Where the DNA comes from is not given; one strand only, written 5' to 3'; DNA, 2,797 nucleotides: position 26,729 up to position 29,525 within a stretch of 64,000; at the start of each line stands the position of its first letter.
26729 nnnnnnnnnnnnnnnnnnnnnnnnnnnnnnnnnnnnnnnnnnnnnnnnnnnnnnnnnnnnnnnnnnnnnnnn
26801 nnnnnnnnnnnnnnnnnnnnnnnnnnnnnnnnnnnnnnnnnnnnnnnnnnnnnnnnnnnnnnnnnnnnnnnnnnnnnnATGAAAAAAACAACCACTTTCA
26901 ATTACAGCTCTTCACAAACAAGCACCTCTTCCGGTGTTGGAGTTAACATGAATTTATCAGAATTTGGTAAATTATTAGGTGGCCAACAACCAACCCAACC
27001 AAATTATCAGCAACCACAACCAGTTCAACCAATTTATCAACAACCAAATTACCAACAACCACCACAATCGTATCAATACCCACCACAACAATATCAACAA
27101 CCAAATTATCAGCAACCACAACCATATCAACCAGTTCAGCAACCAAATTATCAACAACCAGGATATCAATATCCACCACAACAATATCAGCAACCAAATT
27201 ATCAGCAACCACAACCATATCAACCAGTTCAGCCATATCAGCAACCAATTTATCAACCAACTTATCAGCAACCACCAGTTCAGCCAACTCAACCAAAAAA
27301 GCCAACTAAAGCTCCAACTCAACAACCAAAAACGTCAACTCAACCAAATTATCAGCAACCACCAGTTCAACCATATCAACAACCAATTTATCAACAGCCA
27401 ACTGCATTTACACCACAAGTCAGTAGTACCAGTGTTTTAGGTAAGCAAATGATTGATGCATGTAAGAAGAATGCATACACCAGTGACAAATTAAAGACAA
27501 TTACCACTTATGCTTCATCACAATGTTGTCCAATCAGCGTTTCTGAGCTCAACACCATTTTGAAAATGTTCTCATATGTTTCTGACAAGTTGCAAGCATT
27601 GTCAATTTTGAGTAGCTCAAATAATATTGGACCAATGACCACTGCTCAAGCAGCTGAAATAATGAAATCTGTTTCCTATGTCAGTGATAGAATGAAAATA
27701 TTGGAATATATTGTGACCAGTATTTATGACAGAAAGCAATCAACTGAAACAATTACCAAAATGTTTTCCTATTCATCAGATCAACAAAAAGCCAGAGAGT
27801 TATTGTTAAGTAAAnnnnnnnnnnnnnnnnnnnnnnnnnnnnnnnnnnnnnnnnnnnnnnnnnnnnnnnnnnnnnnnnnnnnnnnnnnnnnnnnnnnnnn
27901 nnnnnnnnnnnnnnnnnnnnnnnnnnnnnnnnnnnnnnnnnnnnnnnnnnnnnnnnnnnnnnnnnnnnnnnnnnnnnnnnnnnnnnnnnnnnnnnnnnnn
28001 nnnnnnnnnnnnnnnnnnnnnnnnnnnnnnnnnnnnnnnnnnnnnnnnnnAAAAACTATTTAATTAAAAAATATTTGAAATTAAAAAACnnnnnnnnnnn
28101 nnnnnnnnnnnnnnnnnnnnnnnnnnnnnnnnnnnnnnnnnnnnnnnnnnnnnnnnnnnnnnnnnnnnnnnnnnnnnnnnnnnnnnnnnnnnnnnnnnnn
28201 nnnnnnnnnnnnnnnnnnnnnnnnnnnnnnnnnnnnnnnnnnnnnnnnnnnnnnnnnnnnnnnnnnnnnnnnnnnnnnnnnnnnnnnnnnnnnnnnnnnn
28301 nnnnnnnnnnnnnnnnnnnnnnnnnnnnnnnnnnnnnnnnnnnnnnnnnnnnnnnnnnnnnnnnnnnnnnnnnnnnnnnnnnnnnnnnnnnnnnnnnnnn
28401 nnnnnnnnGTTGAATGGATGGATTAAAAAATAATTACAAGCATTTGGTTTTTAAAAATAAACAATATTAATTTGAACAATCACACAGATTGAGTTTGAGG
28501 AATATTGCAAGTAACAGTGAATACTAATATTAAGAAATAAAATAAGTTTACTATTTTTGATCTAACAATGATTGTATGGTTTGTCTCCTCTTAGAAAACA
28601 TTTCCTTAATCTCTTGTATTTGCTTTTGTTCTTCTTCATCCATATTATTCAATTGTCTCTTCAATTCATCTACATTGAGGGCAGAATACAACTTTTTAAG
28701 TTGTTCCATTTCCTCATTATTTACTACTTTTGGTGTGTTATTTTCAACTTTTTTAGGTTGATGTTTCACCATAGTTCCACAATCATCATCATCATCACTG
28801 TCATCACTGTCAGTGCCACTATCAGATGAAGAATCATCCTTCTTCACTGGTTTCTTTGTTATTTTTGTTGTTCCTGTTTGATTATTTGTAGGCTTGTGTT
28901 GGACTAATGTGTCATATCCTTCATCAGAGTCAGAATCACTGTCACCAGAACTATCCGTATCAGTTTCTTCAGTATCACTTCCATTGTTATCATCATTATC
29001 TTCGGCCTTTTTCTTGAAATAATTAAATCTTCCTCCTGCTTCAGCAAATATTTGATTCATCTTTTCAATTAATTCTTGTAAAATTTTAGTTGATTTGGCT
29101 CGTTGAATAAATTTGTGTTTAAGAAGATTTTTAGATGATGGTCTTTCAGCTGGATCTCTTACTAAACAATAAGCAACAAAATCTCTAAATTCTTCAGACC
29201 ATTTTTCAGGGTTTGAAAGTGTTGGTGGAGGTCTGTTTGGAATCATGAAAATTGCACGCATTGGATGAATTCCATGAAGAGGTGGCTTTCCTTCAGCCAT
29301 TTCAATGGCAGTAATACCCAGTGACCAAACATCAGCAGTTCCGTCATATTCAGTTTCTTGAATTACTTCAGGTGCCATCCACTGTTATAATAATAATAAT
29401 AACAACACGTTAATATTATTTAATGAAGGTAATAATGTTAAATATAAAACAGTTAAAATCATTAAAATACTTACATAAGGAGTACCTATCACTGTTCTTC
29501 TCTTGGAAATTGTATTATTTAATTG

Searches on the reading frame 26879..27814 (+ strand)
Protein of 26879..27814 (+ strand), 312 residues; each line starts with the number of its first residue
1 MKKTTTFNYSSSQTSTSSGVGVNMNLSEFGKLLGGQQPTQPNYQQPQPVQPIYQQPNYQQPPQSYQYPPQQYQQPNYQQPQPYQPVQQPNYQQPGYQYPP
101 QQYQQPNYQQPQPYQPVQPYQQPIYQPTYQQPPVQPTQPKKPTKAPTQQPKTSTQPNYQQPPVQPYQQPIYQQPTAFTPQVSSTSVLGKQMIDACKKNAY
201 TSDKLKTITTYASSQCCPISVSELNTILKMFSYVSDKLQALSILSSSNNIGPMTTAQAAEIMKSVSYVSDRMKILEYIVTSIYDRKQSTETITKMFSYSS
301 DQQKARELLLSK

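Call 60: search_protein_families(library=pfam, proteins=[window:26879-27814:+], max_evalue=0.00001)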
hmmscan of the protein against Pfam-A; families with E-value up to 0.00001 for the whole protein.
window:26879-27814:+ (312 aa): 1 family
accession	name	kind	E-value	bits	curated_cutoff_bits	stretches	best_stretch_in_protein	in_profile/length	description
PF14771.11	DUF4476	-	5.3e-27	94.4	22.5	2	215-309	1-91/91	Domain of unknown function (DUF4476)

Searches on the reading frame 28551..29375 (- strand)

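Call 61: search_protein_families(library=pfam, proteins=[window:28551-29375:-], max_evalue=0.00001)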
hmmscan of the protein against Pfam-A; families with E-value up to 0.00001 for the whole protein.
window:28551-29375:- (274 aa): 2 families
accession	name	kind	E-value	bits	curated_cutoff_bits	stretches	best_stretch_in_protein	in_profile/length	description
PF00069.31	Pkinase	-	6e-18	65.6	31.7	1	1-90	165-263/263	Protein kinase domain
PF07714.23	PK_Tyr_Ser-Thr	-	3.7e-12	46.5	23.1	1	1-86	172-256/258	Protein tyrosine and serine/threonine kinase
